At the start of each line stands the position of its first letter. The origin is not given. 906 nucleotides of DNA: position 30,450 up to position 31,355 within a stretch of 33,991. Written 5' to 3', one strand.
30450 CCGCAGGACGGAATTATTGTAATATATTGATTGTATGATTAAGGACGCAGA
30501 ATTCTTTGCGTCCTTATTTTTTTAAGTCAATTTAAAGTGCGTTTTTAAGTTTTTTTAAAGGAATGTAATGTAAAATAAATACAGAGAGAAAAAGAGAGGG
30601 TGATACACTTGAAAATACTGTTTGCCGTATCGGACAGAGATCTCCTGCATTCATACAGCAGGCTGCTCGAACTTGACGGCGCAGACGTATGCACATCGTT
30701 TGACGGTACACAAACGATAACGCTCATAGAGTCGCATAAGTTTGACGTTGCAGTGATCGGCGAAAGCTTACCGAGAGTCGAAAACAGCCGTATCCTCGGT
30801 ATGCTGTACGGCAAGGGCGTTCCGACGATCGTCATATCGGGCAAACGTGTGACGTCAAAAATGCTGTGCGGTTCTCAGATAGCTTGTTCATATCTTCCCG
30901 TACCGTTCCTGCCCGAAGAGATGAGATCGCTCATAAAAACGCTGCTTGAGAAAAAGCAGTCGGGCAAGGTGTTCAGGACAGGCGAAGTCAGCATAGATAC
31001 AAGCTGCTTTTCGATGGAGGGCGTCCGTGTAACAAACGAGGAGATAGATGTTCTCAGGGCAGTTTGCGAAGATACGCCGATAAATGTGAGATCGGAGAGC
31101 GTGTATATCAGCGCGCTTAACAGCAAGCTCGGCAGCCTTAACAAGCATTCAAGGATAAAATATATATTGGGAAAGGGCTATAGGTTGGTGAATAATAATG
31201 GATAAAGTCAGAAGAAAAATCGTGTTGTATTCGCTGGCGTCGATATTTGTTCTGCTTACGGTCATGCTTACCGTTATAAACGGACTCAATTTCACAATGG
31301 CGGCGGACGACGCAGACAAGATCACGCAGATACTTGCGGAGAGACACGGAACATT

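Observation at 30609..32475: Two-component pair in which both partners have lost their phosphotransfer residues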

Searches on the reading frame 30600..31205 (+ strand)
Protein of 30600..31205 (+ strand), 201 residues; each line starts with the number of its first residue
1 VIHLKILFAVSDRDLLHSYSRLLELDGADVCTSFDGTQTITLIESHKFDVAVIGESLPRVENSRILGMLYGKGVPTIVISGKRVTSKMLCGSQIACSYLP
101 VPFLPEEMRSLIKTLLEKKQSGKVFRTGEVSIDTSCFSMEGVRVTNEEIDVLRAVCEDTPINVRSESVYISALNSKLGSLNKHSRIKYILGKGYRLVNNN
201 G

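Call 3: search_protein_families(library=pfam, proteins=[window:30600-31205:+], max_evalue=1)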
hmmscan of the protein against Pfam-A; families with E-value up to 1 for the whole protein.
window:30600-31205:+ (201 aa): 2 families
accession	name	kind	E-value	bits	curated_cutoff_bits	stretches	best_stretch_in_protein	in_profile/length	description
PF00072.30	Response_reg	-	0.00086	19.9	30.2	1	12-108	7-106/111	Response regulator receiver domain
PF00486.34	Trans_reg_C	-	0.074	13.6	26.2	1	157-196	36-77/77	Transcriptional regulatory protein, C terminal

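Call 4: search_protein_families(library=ncbifam, proteins=[window:30600-31205:+], max_evalue=1)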
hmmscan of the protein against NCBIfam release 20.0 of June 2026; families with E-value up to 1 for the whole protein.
window:30600-31205:+ (201 aa): 27 families (the best 25 are shown)
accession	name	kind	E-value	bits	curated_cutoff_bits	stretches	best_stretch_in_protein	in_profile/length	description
NF051850.1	RespRegRprY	equivalog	1.8e-08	34.1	370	2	4-156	5-169/234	response regulator transcription factor RprY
NF045944.1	ResRegRpaBCyano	equivalog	1.1e-07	31.5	330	1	23-134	17-140/229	response regulator transcription factor RpaB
NF012023.0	PRK15479.1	equivalog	2.8e-07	30.3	337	1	5-132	2-134/224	transcriptional regulator TctD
NF033117.2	vanR_ACDEGLN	exception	3.9e-07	29.9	350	1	20-151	15-161/226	VanR-ABDEGLN family response regulator transcription factor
NF000404.1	vanR-D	exception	1.7e-06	27.7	500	1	5-118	4-118/232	vancomycin resistance response regulator transcription factor VanR-D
NF008199.0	PRK10955.1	equivalog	6.1e-06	26.3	341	1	5-120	3-119/232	envelope stress response regulator transcription factor CpxR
NF045991.1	RespRegCtrARhodob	equivalog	6.3e-06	26.1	350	1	5-150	2-156/224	response regulator transcription factor CtrA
NF040689.1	MtrAB_MtrA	equivalog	2.3e-05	23.9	300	1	19-157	14-160/219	MtrAB system response regulator MtrA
NF000403.1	vanR-C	exception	4.3e-05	23.2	480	1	7-120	6-121/231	vancomycin resistance response regulator transcription factor VanR-C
NF007005.1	PRK09468.1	equivalog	0.0001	21.8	331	1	5-121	5-124/237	osmolarity response regulator transcription factor OmpR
NF033120.0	vanR_FM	exception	0.00018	21.2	460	1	2-115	2-117/231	vancomycin resistance response regulator transcription factor, VanR-F/VanR-M family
NF045717.1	DVU0259_DivK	exception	0.00025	21.2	160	1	5-116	4-116/117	DVU0259 family response regulator domain-containing protein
NF041733.1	resp_reg_CseB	equivalog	0.00027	20.4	350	1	6-154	3-154/228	two-component system response regulator CseB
NF007982.1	PRK10710.1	equivalog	0.00057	19.5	380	1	35-140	39-148/235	envelope stress response regulator BaeR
NF047793.1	ResRegPgtA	equivalog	0.00058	18.8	650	1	5-121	7-126/414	two-component system response regulator PgtA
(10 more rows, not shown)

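Call 5: search_solved_structures(query=window:30600-31205:+, max_evalue=1, show_alignments=4)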
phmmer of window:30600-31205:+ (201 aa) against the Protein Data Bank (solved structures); distinct sequences matched with E-value up to 1: 53.
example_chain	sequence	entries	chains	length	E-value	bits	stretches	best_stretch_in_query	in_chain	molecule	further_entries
1ys6_A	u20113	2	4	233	9e-08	35.1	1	5-143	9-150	Transcriptional regulatory protein prrA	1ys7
2gwr_A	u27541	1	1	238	3.2e-07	33.3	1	5-156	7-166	DNA-binding response regulator mtrA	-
6ont_A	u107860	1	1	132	7.5e-07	32.1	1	5-116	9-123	Two-component response regulator 1452 receiver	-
1mvo_A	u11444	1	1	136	1.1e-06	31.6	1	5-120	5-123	PhoP response regulator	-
4uhj_A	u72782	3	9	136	1.2e-06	31.5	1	5-119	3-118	TRANSCRIPTIONAL REGULATORY PROTEIN CPXR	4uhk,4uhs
3nhz_A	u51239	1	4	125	2e-06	30.8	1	5-118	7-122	Two component system transcriptional regulator mtrA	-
1kgs_A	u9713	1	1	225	1.4e-05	28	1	4-137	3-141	DNA BINDING RESPONSE REGULATOR D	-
1nxo_A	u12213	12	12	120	1.4e-05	28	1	21-120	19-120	DNA-binding response regulator | Response regulator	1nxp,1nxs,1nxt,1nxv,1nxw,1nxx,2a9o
6eb7_A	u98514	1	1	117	4.8e-05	26.2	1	22-117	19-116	DNA-binding response regulator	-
8thp_A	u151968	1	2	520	5.9e-05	25.9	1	4-116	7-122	Response regulator receiver protein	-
8ted_A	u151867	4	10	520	5.9e-05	25.9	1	4-116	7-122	Response regulator receiver protein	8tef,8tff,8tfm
6is1_A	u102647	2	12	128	6.3e-05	25.8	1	3-119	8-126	Response regulator ArlR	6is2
8p6f_A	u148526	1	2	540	6.5e-05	25.8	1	4-116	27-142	Response regulator receiver domain-containing protein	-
6is3_C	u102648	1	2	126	9.2e-05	25.3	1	3-118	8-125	Response regulator ArlR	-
8fk2_A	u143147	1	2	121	0.00012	25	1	14-118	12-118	Putative response regulator CovR VicR-like protein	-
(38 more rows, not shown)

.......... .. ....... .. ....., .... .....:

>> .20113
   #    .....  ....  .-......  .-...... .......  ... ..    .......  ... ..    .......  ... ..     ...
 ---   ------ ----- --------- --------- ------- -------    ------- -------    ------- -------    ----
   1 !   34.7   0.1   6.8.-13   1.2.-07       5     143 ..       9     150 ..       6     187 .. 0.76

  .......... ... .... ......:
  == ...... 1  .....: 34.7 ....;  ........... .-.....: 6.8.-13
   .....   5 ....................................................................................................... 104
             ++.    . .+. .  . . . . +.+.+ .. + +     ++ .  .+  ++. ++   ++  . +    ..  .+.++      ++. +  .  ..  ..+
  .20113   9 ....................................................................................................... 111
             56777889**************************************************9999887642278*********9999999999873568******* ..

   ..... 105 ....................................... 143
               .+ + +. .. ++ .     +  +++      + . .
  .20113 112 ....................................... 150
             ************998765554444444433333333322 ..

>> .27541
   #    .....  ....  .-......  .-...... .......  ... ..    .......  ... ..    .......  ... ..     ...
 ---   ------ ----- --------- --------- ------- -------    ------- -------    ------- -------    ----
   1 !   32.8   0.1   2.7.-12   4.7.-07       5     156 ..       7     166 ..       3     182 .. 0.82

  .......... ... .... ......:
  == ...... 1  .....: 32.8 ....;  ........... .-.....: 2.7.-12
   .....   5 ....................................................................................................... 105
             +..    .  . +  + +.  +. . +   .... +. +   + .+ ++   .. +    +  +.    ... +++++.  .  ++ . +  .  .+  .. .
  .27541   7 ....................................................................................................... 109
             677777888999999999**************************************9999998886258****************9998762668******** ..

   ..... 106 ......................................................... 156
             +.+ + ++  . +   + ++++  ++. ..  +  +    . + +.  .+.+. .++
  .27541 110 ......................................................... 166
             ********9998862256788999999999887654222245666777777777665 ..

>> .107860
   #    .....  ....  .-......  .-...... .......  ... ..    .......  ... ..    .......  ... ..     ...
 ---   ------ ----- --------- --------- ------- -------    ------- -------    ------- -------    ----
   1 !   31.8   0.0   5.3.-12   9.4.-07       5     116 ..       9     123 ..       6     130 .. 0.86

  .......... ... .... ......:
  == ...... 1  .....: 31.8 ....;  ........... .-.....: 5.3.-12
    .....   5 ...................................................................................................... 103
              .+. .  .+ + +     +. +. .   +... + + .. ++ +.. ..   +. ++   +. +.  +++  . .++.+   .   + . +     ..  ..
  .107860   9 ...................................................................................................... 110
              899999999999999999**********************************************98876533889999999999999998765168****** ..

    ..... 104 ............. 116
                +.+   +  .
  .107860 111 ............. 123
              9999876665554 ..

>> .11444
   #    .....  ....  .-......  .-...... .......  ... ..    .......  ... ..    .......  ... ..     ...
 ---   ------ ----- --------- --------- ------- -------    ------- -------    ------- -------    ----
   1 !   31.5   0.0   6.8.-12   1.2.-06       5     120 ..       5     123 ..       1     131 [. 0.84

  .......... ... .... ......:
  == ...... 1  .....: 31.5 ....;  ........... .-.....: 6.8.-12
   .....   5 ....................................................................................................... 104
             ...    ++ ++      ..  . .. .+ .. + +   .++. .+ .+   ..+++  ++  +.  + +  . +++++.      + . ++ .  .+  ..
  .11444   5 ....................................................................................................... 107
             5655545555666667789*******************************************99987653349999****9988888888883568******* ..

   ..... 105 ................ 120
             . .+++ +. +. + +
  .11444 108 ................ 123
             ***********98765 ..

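Call 14: find_homologous_proteins(query=window:30600-31205:+, max_evalue=0.00001)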
Query window:30600-31205:+ (201 aa): 7 proteins with E <= 0.00001 among 201 candidates.
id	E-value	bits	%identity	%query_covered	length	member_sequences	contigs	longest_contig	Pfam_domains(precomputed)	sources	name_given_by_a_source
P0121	2.3e-123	427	99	99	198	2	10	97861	-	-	-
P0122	4.0e-85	302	69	99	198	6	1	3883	-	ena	-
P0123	5.4e-72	259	60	99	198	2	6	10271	-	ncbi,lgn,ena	-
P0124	1.9e-70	254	60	99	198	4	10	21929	-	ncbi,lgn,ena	-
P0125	8.5e-69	249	58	99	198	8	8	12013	PF00072.31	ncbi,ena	-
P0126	4.2e-66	240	55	99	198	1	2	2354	-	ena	-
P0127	1.5e-58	215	68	72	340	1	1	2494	-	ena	-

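Call 45: find_homologous_proteins(query=A2, max_evalue=1e-10)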
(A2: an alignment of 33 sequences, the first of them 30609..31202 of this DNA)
Query A2 (33 sequences) (198 aa, profile of the alignment): 138 proteins with E <= 1e-10 among 3843 candidates; the best 120 are listed.
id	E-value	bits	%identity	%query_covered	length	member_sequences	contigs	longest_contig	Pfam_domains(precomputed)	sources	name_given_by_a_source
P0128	1.3e-78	281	38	99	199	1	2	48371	PF00072.31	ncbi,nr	ncbi:MAG: hypothetical protein IJ192_08680 [Clostridia bacterium]|nr:hypothetical protein [Clostridi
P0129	9.1e-78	278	37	99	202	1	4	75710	PF00072.31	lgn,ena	-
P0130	2.3e-77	277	37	99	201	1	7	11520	PF00072.31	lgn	-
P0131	8.2e-77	275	42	99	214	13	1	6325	PF00072.31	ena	-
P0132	2.5e-76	274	40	100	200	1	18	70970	PF00072.31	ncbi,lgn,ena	-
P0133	7.2e-76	272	40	98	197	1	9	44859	PF00072.31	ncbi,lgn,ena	-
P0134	1.5e-75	271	41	98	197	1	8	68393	PF00072.31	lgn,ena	-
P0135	2.3e-75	271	41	98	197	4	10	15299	PF00072.31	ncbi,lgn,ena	-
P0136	4.4e-75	270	39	98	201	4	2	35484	PF00072.31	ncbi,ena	-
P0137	9.6e-75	268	41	99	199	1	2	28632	PF00072.31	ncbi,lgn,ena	-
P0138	2.0e-74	267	38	99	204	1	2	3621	PF00072.31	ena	-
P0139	1.5e-73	265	40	98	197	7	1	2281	PF00072.31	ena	-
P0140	1.6e-72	261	35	99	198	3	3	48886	PF00072.31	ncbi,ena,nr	ncbi:MAG: hypothetical protein IKI03_01670 [Clostridia bacterium]|nr:hypothetical protein [Clostridi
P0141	3.5e-72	260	39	98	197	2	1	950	PF00072.31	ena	-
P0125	7.3e-72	259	59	100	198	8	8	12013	PF00072.31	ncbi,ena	-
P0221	1.7e-13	69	23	78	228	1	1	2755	PF00486.35,PF00072.31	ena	-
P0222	2.4e-13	68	26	61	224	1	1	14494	PF00486.35,PF00072.31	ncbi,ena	-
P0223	3.9e-13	67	25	78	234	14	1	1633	PF00486.35,PF00072.31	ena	-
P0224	4.6e-13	67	24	78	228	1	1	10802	PF00486.35,PF00072.31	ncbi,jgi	-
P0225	4.7e-13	67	25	59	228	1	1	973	PF00486.35,PF00072.31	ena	-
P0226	5.8e-13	67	23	78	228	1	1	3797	PF00486.35,PF00072.31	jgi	jgi:two-component system alkaline phosphatase synthesis response regulator PhoP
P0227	5.8e-13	67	24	97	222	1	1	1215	PF00486.35,PF00072.31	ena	-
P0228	6.9e-13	67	23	78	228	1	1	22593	PF00486.35,PF00072.31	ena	-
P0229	9.3e-13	66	23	97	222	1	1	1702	PF00486.35,PF00072.31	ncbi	-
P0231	9.6e-13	66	25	78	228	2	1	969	PF00486.35,PF00072.31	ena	-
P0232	1.3e-12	66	24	59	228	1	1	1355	PF00486.35,PF00072.31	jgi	jgi:two-component system alkaline phosphatase synthesis response regulator PhoP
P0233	1.3e-12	66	25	60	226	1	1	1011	PF00486.35,PF00072.31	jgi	jgi:DNA-binding response OmpR family regulator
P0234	1.3e-12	66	25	78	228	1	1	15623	PF00486.35,PF00072.31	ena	-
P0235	1.4e-12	66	23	78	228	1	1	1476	PF00486.35,PF00072.31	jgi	jgi:two-component system alkaline phosphatase synthesis response regulator PhoP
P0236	1.8e-12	65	24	78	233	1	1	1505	PF00486.35,PF00072.31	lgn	-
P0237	2.3e-12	65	23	78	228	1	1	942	PF00486.35,PF00072.31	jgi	-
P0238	2.7e-12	65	22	96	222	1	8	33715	PF00486.35,PF00072.31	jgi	jgi:heavy metal response regulator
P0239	3.7e-12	64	25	78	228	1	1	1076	PF00486.35,PF00072.31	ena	-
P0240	4.8e-12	64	25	78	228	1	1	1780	PF00486.35,PF00072.31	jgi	jgi:two-component system alkaline phosphatase synthesis response regulator PhoP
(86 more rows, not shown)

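Call 53: predict_structure(alignment_id=A3)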
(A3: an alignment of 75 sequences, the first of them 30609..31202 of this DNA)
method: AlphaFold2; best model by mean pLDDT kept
length: 198 residues; sequences in the alignment: 75
mean_pLDDT: 94.6   pTM: 0.90
mean pLDDT of the five models: 94.6, 94.3, 93.8, 93.5, 93.6
residues with pLDDT >= 90: 185; 70-90: 10; 50-70: 2; < 50: 1
segments of 3 or more residues with pLDDT < 50: none
pLDDT, mean of each block of 10 residues (from residue 1): 97 95 97 97 98 94 97 96 93 96 96 95 94 95 97 92 94 95 92 77
secondary structure, 60 per line:
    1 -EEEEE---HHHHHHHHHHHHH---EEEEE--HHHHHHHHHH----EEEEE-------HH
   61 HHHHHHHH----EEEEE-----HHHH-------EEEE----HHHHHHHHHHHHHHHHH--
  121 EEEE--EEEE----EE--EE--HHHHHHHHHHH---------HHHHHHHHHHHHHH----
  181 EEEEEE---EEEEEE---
elements in order: E2-6 H10-22 E26-30 H33-42 E47-51 H59-68 E73-77 H83-86 E94-97 H102-118 E121-124 E127-130 H143-153 H163-176 E181-186 E190-195

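Call 58: fold_search(model_id=the predicted structure, library=pdb)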
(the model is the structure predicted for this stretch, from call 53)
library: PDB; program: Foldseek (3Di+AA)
matches with E <= 10: 1674; with E <= 0.001: 474
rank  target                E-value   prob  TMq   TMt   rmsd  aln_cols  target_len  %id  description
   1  1ys7_B                2.1e-11  1.00  0.71  0.63   5.2       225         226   23  Crystal structure of the response regulator protein prrA complexed with Mg2+ (released 2006-02-07)
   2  1ys6_B                2.2e-11  1.00  0.70  0.62   5.3       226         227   22  Crystal structure of the response regulatory protein PrrA from Mycobacterium Tuberculosis (released 2006-02-07)
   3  1kgs                  6.2e-11  1.00  0.54  0.49  11.7       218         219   21  Crystal Structure at 1.50 A of an OmpR/PhoB Homolog from Thermotoga maritima (released 2001-12-05)
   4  1ys6_A                9.2e-11  1.00  0.67  0.60   5.2       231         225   22  Crystal structure of the response regulatory protein PrrA from Mycobacterium Tuberculosis (released 2006-02-07)
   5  1ys7_A                1.3e-10  1.00  0.69  0.62   5.1       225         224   22  Crystal structure of the response regulator protein prrA complexed with Mg2+ (released 2006-02-07)
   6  4s04_A                2.6e-10  1.00  0.55  0.50  15.8       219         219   19  Crystal structure of Klebsiella pneumoniae PmrA in complex with PmrA box DNA (released 2015-11-11)
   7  7lz9                  1.8e-09  1.00  0.50  0.48  12.6       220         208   18  Inactive form of VanR from S. coelicolor (released 2021-07-14)
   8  2gwr                  4.6e-09  1.00  0.62  0.56   5.6       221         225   20  Crystal structure of the response regulator protein mtrA from Mycobacterium Tuberculosis (released 2006-05-23)
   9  1p2f                  1.5e-08  1.00  0.57  0.52   9.5       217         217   22  Crystal Structure Analysis of Response Regulator DrrB, a Thermotoga maritima OmpR/PhoB Homolog (released 2003-04-29)
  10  5ed4_F                1.6e-08  1.00  0.49  0.45  11.3       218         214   16  Structure of a PhoP-DNA complex (released 2016-04-27)
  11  3r0j_A                1.8e-08  1.00  0.53  0.47  17.3       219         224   16  Structure of PhoP from Mycobacterium tuberculosis (released 2011-07-13)
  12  7lza                  2.2e-08  1.00  0.55  0.50  12.5       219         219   19  Activated form of VanR from S. coelicolor (released 2021-07-14)
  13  9dvt_S                2.5e-08  1.00  0.53  0.46  17.9       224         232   22  Cryo-EM structure of RpaA bound to PkaiBC DNA and the CTD of the alpha subunit of RNAP from the cyanobacterium Synecho (released 2025-10-15)
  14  3r0j_B                2.8e-08  1.00  0.52  0.47  17.0       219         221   17  Structure of PhoP from Mycobacterium tuberculosis (released 2011-07-13)
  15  4kny_A                3.0e-08  1.00  0.53  0.47  12.1       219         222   19  Crystal structure of the response regulator KdpE complexed to DNA in an active-like conformation (released 2014-02-19)
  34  5vfa_B                2.5e-07  1.00  0.63  0.58   5.7       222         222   18  RitR Mutant - C128D (released 2018-04-11)
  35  5vfa_A                2.7e-07  1.00  0.67  0.61   5.1       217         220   19  RitR Mutant - C128D (released 2018-04-11)
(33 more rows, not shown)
